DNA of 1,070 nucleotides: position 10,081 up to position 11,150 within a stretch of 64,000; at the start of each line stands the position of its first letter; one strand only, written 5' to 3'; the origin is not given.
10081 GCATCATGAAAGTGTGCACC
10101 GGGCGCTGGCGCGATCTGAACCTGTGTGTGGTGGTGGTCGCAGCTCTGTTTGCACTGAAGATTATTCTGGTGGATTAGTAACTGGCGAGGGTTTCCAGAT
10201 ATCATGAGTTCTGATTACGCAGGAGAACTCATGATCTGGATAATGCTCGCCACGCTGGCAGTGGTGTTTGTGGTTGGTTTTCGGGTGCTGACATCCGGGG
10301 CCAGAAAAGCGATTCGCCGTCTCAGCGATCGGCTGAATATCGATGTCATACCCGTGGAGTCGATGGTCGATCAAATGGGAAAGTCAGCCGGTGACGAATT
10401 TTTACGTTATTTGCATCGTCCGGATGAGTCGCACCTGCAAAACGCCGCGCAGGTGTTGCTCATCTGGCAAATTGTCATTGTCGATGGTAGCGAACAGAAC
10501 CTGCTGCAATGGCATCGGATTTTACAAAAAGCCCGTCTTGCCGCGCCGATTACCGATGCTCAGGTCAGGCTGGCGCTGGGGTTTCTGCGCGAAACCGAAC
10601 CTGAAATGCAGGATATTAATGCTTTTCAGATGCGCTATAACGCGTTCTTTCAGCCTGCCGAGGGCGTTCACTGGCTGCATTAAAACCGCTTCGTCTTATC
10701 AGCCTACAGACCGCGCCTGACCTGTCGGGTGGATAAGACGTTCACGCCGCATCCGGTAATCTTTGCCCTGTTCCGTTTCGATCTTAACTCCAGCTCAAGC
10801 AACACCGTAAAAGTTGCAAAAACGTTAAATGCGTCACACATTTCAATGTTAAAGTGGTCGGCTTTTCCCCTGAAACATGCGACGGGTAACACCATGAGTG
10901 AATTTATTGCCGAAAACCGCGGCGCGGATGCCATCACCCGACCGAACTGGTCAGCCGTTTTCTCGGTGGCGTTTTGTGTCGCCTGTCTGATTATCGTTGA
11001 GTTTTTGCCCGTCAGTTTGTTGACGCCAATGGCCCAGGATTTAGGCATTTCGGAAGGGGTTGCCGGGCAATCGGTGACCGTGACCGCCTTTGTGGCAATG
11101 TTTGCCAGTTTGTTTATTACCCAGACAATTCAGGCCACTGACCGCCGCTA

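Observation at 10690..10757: REP/BIME units in the yicN-nepI spacer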

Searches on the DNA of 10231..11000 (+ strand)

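Call 4: search_dna_similar(query=window:10560-10960:+, collection=ecoli_genomes, mode=near, max_rows=30, rows=spread)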
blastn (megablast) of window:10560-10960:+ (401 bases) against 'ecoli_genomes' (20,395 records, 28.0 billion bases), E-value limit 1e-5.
Records with a match: 5404; places in all: 7123; records where one place covers at least 80% of the query: 3668.
Genomes with a match: 5404 of 5426; with a place that covers at least 80% of the query: 3668. Places per genome that has any: lowest 1, median 1, highest 2. On chromosomes: 7123 places; on plasmids: 0.
Best place of each record, by identity: >=99% 765; 95-99% 4606; 90-95% 32; 80-90% 1.
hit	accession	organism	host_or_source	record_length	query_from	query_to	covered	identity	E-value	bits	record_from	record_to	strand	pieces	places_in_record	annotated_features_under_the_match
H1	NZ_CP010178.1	Escherichia coli strain H15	not applicable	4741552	1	401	100%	100.0%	0e+0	741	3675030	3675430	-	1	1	yicN: DUF1198 domain-containing protein | nepI: purine ribonucleoside efflux pump NepI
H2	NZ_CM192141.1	Escherichia coli strain Ec-U9-1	Homo sapiens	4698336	1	401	100%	99.8%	0e+0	736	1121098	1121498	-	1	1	yicN: DUF1198 domain-containing protein | nepI: purine ribonucleoside efflux pump NepI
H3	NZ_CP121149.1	Escherichia coli strain E14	chicken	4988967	1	401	100%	99.5%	0e+0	730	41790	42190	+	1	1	yicN: DUF1198 domain-containing protein | nepI: purine ribonucleoside efflux pump NepI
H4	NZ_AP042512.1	Escherichia coli strain OkiPb01682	bovine feces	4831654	1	401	100%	99.5%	0e+0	730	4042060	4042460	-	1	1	yicN: DUF1198 domain-containing protein | nepI: purine ribonucleoside efflux pump NepI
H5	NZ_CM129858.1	Escherichia coli strain SW071610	wastewater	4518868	1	401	100%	99.0%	0e+0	719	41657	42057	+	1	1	yicN: DUF1198 domain-containing protein | nepI: purine ribonucleoside efflux pump NepI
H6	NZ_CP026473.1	Escherichia coli strain KBN10P04869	Homo sapiens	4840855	1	401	100%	98.5%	0e+0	708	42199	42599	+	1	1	yicN: DUF1198 domain-containing protein | nepI: purine ribonucleoside efflux pump NepI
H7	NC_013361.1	Escherichia coli O26:H11 str. 11368 strain 11368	-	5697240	1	401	100%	98.5%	0e+0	708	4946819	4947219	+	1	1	yicN: DUF1198 domain-containing protein | nepI: purine ribonucleoside efflux pump NepI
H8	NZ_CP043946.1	Escherichia coli strain AR202.2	dog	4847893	1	401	100%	98.5%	0e+0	708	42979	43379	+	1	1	yicN: DUF1198 domain-containing protein | nepI: purine ribonucleoside efflux pump NepI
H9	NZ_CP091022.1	Escherichia coli strain STEC276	cattle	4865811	1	401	100%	98.5%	0e+0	708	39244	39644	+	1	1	yicN: DUF1198 domain-containing protein | nepI: purine ribonucleoside efflux pump NepI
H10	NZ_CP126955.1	Escherichia coli O78:H4 strain APEC E123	Gallus gallus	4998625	1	401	100%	98.5%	0e+0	708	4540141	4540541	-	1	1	yicN: DUF1198 domain-containing protein | nepI: purine ribonucleoside efflux pump NepI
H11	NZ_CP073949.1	Escherichia coli strain MB50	Poultry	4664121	1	401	100%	98.5%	0e+0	708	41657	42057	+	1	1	yicN: DUF1198 domain-containing protein | nepI: purine ribonucleoside efflux pump NepI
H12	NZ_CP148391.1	Escherichia coli strain Z1323HEC0010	Homo sapiens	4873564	1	401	100%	98.5%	0e+0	708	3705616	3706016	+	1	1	yicN: DUF1198 domain-containing protein | nepI: purine ribonucleoside efflux pump NepI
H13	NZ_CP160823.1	Escherichia coli strain MG-phbCAB-3-5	missing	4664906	1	401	100%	98.5%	0e+0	708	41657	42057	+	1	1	yicN: DUF1198 domain-containing protein | nepI: purine ribonucleoside efflux pump NepI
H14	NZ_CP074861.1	Escherichia coli strain 2013C_3963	Homo sapiens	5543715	1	401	100%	98.5%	0e+0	708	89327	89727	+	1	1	yicN: DUF1198 domain-containing protein | nepI: purine ribonucleoside efflux pump NepI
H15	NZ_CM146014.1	Escherichia coli strain YZ_2_1_complete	Tool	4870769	1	401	100%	98.5%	0e+0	708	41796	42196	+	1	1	yicN: DUF1198 domain-containing protein | nepI: purine ribonucleoside efflux pump NepI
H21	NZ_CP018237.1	Escherichia coli strain 155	missing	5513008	1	199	50%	98.5%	1e-93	351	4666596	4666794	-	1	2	yicN: DUF1198 domain-containing protein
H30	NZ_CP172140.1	Escherichia coli strain GF130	chicken meat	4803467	1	160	40%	98.1%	5e-72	279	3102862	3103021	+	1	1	yicN: DUF1198 domain-containing protein | nepI: purine ribonucleoside efflux pump NepI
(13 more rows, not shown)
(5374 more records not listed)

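Call 5: get_annotated_region(hit=H21, flank=2500)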
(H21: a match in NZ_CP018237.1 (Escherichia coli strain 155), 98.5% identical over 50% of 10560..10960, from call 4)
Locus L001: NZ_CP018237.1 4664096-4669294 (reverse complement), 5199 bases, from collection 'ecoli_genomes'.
description: Escherichia coli strain 155 chromosome, complete genome
organism: Escherichia coli strain 155 (NCBI taxid 562)
replicon: chromosome; assembly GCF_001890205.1
host: missing; source: human; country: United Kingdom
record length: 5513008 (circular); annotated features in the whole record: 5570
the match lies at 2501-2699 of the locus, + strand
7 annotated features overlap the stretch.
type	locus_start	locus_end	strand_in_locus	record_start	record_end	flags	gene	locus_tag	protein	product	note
CDS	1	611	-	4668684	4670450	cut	adeD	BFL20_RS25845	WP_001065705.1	adenine deaminase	-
CDS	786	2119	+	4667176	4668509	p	adeQ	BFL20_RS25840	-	adenine permease AdeQ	frameshifted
CDS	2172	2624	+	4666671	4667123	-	yicN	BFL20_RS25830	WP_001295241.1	DUF1198 domain-containing protein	-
CDS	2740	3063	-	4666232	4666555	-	-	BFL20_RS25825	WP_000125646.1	helix-turn-helix domain-containing protein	-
CDS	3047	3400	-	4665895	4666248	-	-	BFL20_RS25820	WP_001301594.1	type II toxin-antitoxin system RelE/ParE family toxin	-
CDS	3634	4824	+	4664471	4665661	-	nepI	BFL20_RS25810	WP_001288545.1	purine ribonucleoside efflux pump NepI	-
CDS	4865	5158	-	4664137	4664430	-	yicS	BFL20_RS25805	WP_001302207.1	protein YicS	-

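Call 6: get_annotated_region(hit=H30, flank=2500)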
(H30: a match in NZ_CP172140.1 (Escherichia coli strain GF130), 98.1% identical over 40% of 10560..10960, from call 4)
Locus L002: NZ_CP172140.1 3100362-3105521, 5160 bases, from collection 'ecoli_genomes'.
description: Escherichia coli strain GF130 chromosome, complete genome
organism: Escherichia coli strain GF130 (NCBI taxid 562)
replicon: chromosome; assembly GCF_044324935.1
host: -; source: chicken meat; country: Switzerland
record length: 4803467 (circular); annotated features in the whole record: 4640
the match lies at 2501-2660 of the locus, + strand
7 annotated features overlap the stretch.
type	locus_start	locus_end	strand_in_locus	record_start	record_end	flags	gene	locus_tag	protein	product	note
CDS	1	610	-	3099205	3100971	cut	adeD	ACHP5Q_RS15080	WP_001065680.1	adenine deaminase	-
CDS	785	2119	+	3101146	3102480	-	adeQ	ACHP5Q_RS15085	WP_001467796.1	adenine permease AdeQ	-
CDS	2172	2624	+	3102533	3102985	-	yicN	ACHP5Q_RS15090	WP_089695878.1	DUF1198 domain-containing protein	-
CDS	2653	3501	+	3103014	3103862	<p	nepI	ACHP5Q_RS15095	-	purine ribonucleoside efflux pump NepI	incomplete; partial in the middle of a contig; missing N-terminus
CDS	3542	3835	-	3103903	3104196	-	yicS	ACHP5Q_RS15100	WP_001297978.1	protein YicS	-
CDS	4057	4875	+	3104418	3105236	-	nlpA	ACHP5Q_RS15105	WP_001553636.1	lipoprotein NlpA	-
CDS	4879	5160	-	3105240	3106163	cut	yicL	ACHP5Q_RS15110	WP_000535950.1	carboxylate/amino acid/amine transporter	-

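Call 7: get_annotated_region(hit=H1, flank=1500)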
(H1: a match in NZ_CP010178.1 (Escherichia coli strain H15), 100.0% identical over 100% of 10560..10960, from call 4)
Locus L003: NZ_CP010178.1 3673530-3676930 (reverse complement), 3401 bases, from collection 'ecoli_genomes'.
description: Escherichia coli strain H15 chromosome, complete genome
organism: Escherichia coli strain H15 (NCBI taxid 562)
replicon: chromosome; assembly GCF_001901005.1
host: not applicable; source: -; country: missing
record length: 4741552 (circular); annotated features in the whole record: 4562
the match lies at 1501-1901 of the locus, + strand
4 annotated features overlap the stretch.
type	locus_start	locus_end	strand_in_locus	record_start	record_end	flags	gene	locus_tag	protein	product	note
CDS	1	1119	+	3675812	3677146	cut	adeQ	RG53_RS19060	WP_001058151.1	adenine permease AdeQ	-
CDS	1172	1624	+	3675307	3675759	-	yicN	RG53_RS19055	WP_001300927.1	DUF1198 domain-containing protein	-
CDS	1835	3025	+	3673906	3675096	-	nepI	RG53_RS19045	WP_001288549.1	purine ribonucleoside efflux pump NepI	-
CDS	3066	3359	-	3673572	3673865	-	yicS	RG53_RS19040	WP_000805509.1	protein YicS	-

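Call 15: search_rna_families(source=window, start=10500, end=11000, threshold=evalue, max_evalue=10)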
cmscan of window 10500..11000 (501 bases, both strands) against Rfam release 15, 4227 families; matches with E-value up to 10: 2.
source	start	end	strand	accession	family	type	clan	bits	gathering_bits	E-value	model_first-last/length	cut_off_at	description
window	10727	10767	+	RF02564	naRNA4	Gene; sRNA;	-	20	59.5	0.3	1-77/77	no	Nucleoid-associated noncoding RNA 4 (CssrE)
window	10751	10843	+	RF00407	SNORA50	Gene; snRNA; snoRNA; HACA-box;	CL00034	14.9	90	4.4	1-136/136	no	Small nucleolar RNA SNORA50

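Call 36: search_dna_similar(query=L011:3371-3540:+, collection=ecoli_genomes, mode=near, max_rows=25, rows=spread)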
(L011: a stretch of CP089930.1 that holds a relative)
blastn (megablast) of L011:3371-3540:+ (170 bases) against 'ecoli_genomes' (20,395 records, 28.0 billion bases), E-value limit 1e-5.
Records with a match: 5441; places in all: 65714; records where one place covers at least 80% of the query: 0.
Genomes with a match: 5426 of 5426; with a place that covers at least 80% of the query: 0. Places per genome that has any: lowest 3, median 10, highest 29. On chromosomes: 65686 places; on plasmids: 28.
Best place of each record, by identity: >=99% 1; 95-99% 2858; 90-95% 2543; 80-90% 39.
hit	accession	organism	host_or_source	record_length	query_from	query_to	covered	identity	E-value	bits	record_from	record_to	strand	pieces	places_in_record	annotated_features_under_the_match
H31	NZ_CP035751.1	Escherichia coli E110019 strain E110019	-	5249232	1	99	58%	93.9%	2e-33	150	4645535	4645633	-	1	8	yicN: DUF1198 domain-containing protein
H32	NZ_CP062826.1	Escherichia coli strain Res13-Lact-PER12-33-A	Sus scrofa domesticus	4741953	1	91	54%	96.7%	5e-34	152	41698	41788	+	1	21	yicN: DUF1198 domain-containing protein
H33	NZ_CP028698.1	Escherichia coli strain 106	cattle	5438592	1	91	54%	96.7%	5e-34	152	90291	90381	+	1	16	yicN: DUF1198 domain-containing protein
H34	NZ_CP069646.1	Escherichia coli O7:H4 strain MIN14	Homo sapiens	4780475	1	91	54%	96.7%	5e-34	152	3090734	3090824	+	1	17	yicN: DUF1198 domain-containing protein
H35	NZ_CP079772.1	Escherichia coli strain GS04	Duck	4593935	1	91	54%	96.7%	5e-34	152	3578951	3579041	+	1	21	yicN: DUF1198 domain-containing protein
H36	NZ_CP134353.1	Escherichia coli strain TUM17668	Homo sapiens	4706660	1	91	54%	96.7%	5e-34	152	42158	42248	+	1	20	yicN: DUF1198 domain-containing protein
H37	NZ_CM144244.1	Escherichia coli strain CB8671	Homo sapiens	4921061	1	91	54%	96.7%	5e-34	152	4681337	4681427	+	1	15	yicN: DUF1198 domain-containing protein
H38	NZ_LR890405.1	Escherichia coli strain MSB1_7C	Homo sapiens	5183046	1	91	54%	96.7%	5e-34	152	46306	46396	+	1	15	yicN: DUF1198 domain-containing protein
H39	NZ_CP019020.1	Escherichia coli strain Ecol_244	Homo sapiens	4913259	1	91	54%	95.6%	2e-32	147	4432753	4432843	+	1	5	yicN: DUF1198 domain-containing protein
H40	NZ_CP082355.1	Escherichia coli strain VCSW5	Soil/drain sediment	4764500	1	91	54%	95.6%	2e-32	147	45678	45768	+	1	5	yicN: DUF1198 domain-containing protein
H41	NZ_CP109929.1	Escherichia coli O6:K2:H1 strain C 691-04A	Homo sapiens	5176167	1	91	54%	95.6%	2e-32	147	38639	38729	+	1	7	yicN: DUF1198 domain-containing protein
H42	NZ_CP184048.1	Escherichia coli strain 1442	Homo sapiens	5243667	1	91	54%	95.6%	2e-32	147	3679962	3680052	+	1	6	yicN: DUF1198 domain-containing protein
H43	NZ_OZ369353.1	Escherichia coli strain Esc7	not applicable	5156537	1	91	54%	95.6%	2e-32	147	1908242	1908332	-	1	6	yicN: DUF1198 domain-containing protein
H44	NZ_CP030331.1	Escherichia coli strain AR_452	missing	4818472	1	92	54%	93.5%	5e-29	135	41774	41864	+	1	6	yicN: DUF1198 domain-containing protein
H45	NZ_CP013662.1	Escherichia coli strain 08-00022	Homo sapiens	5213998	1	92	54%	93.5%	5e-29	135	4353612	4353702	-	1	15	yicN: DUF1198 domain-containing protein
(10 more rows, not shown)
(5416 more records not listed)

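Call 54: search_dna_similar(query=L001:2640-3560:+, collection=ecoli_genomes, mode=near, max_rows=12, rows=spread)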
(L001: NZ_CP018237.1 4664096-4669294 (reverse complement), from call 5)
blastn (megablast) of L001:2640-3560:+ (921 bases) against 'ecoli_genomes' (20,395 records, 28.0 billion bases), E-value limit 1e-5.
Records with a match: 1803; places in all: 1817; records where one place covers at least 80% of the query: 1717.
Genomes with a match: 1803 of 5426; with a place that covers at least 80% of the query: 1717. Places per genome that has any: lowest 1, median 1, highest 2. On chromosomes: 1817 places; on plasmids: 0.
Best place of each record, by identity: >=99% 550; 95-99% 1251; 80-90% 1; 60-80% 1.
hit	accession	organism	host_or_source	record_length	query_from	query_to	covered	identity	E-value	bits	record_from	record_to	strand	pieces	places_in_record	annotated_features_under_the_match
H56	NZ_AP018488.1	Escherichia coli O157:H7 strain PV15-279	Homo sapiens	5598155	1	921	100%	100.0%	0e+0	1701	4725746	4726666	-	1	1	type II toxin-antitoxin system RelE/ParE family toxin | helix-turn-helix domain-containing protein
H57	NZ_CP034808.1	Escherichia coli strain 08-3914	missing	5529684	1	921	100%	100.0%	0e+0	1701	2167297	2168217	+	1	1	type II toxin-antitoxin system RelE/ParE family toxin | helix-turn-helix domain-containing protein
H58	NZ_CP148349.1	Escherichia coli strain Z1323HEC0399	Homo sapiens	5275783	1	921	100%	99.9%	0e+0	1696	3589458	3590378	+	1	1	type II toxin-antitoxin system RelE/ParE family toxin | DNA-binding transcriptional regulator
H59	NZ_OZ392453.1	Escherichia coli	Homo sapiens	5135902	1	921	100%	98.7%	0e+0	1635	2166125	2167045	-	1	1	type II toxin-antitoxin system RelE/ParE family toxin | helix-turn-helix domain-containing protein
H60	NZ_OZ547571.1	Escherichia coli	Homo sapiens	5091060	1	921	100%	98.6%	0e+0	1628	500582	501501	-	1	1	type II toxin-antitoxin system RelE/ParE family toxin | helix-turn-helix domain-containing protein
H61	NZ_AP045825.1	Escherichia coli strain 23CRST050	Homo sapiens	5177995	1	921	100%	98.3%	0e+0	1611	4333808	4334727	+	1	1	type II toxin-antitoxin system RelE/ParE family toxin | helix-turn-helix domain-containing protein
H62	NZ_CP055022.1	Escherichia coli strain SWHEFF_68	Shek Wu Hui WWTPs_68 WWTPs effluent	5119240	1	921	100%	97.3%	0e+0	1561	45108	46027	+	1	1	helix-turn-helix domain-containing protein | type II toxin-antitoxin system RelE/ParE family toxin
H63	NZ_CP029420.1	Escherichia coli strain 3385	not collected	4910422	1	921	100%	97.1%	0e+0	1552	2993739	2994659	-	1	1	type II toxin-antitoxin system RelE/ParE family toxin | helix-turn-helix domain-containing protein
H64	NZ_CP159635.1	Escherichia coli strain Z135-2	hospital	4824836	1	921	100%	97.1%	0e+0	1552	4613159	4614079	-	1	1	type II toxin-antitoxin system RelE/ParE family toxin | DNA-binding transcriptional regulator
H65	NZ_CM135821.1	Escherichia coli strain FXCREC048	Homo sapiens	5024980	1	921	100%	97.1%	0e+0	1552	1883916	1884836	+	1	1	type II toxin-antitoxin system RelE/ParE family toxin | helix-turn-helix domain-containing protein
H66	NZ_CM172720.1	Escherichia coli strain FCI29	Homo sapiens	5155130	1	921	100%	97.1%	0e+0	1552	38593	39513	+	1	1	type II toxin-antitoxin system RelE/ParE family toxin | helix-turn-helix domain-containing protein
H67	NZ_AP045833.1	Escherichia coli strain wlxctx60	Ursus thibetanus japonicus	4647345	25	57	4%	100.0%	5e-6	62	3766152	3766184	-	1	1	none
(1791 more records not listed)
